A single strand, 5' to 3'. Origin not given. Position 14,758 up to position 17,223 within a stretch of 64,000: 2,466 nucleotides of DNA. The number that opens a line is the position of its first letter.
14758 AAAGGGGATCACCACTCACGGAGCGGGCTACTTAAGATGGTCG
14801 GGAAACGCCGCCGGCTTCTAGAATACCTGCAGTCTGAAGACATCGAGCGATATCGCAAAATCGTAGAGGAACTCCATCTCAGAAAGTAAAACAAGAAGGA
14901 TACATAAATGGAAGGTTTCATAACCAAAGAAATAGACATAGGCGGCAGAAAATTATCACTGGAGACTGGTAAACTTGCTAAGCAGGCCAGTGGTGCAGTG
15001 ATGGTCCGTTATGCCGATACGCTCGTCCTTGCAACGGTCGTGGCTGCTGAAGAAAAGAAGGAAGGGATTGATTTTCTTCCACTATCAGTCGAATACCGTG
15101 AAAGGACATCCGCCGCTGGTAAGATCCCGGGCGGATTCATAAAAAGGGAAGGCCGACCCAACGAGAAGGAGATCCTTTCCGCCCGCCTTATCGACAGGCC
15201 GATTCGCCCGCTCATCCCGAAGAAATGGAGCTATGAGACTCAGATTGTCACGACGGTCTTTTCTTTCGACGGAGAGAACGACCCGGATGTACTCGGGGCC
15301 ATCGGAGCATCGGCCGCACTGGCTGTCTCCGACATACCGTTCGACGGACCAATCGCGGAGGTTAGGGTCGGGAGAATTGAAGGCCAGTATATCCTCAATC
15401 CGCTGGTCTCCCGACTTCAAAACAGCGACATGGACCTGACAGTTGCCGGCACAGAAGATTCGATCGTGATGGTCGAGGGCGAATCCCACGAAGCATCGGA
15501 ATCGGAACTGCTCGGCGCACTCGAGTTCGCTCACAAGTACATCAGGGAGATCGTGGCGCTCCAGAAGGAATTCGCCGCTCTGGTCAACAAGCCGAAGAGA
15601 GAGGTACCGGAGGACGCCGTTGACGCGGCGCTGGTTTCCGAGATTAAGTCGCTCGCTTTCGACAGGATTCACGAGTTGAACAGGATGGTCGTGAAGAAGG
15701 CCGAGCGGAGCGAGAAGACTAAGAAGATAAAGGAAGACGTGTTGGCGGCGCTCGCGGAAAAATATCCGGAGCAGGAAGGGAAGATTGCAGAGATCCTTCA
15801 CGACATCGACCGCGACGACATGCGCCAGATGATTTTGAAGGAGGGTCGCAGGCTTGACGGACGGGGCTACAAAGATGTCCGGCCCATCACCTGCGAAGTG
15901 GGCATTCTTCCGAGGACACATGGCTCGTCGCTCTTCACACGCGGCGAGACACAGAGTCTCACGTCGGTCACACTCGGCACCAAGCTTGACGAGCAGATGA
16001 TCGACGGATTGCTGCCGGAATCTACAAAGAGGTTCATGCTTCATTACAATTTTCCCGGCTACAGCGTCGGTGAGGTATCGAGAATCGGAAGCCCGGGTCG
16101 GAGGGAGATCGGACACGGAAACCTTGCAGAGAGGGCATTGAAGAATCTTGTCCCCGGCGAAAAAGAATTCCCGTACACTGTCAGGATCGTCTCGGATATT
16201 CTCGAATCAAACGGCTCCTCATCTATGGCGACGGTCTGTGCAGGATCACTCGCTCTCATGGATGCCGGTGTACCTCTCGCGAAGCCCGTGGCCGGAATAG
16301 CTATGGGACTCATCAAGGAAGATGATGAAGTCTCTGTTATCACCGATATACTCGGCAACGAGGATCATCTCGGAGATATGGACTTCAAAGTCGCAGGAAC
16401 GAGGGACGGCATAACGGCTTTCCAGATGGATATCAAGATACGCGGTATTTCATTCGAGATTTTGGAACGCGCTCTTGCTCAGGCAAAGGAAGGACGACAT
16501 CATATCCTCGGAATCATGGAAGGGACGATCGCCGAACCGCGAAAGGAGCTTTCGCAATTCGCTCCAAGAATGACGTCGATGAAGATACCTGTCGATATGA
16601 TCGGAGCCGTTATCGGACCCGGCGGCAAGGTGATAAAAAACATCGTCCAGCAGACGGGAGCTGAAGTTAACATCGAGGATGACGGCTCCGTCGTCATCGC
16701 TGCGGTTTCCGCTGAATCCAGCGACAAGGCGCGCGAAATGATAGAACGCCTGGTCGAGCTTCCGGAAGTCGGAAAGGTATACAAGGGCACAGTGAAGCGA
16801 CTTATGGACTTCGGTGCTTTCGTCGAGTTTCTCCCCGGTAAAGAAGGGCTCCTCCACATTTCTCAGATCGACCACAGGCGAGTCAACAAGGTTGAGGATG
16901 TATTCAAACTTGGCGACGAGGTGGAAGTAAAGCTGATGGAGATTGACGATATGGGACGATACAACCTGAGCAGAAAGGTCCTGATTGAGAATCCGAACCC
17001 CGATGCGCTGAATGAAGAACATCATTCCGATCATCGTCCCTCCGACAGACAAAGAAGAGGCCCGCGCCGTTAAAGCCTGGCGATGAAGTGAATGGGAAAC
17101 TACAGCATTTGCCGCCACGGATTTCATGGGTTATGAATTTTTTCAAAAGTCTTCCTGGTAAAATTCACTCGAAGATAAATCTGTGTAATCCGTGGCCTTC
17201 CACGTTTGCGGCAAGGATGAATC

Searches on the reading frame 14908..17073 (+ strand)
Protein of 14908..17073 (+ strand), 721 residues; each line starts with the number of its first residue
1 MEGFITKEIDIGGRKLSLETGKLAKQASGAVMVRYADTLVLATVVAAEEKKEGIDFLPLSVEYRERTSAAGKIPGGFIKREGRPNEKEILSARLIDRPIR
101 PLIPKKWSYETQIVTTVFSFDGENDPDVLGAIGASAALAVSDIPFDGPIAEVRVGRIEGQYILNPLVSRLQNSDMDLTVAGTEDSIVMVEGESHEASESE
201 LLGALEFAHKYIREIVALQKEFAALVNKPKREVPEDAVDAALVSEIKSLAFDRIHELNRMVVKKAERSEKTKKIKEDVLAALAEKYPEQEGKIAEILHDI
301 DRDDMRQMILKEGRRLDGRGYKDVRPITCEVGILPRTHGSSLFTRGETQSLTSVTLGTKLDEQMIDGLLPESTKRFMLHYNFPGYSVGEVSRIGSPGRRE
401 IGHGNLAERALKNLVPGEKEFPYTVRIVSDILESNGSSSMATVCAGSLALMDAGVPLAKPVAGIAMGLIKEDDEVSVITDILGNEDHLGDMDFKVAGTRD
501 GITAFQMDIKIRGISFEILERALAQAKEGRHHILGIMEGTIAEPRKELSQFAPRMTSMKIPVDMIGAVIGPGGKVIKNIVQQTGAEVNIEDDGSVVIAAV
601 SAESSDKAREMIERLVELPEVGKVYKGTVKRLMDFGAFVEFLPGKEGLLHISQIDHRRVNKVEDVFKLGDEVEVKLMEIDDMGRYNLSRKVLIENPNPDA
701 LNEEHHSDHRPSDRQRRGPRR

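Call 96: search_protein_families(library=pfam, proteins=[window:14908-17073:+], max_evalue=0.00001)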
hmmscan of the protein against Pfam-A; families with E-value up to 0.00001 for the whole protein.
window:14908-17073:+ (721 aa): 6 families
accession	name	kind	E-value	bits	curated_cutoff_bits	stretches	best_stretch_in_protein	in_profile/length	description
PF01138.27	RNase_PH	-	9.3e-61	204.4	25.5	2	324-456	2-130/130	3' exoribonuclease family, domain 1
PF03725.20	RNase_PH_C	-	4.2e-22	78.3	20.8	2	147-210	1-66/67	3' exoribonuclease family, domain 2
PF00575.29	S1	-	7.2e-18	65.2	22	1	619-689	2-73/74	S1 RNA binding domain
PF00013.35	KH_1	-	3.5e-14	52.8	21.5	1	557-613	3-65/66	KH domain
PF03726.19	PNPase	-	1.8e-13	51.2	24.6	1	242-319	2-80/81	Polyribonucleotide nucleotidyltransferase, RNA binding domain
PF22675.2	KH-I_KHDC4-BBP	-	4e-06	27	30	0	563-606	6-49/76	KHDC4/BBP-like, KH-domain type I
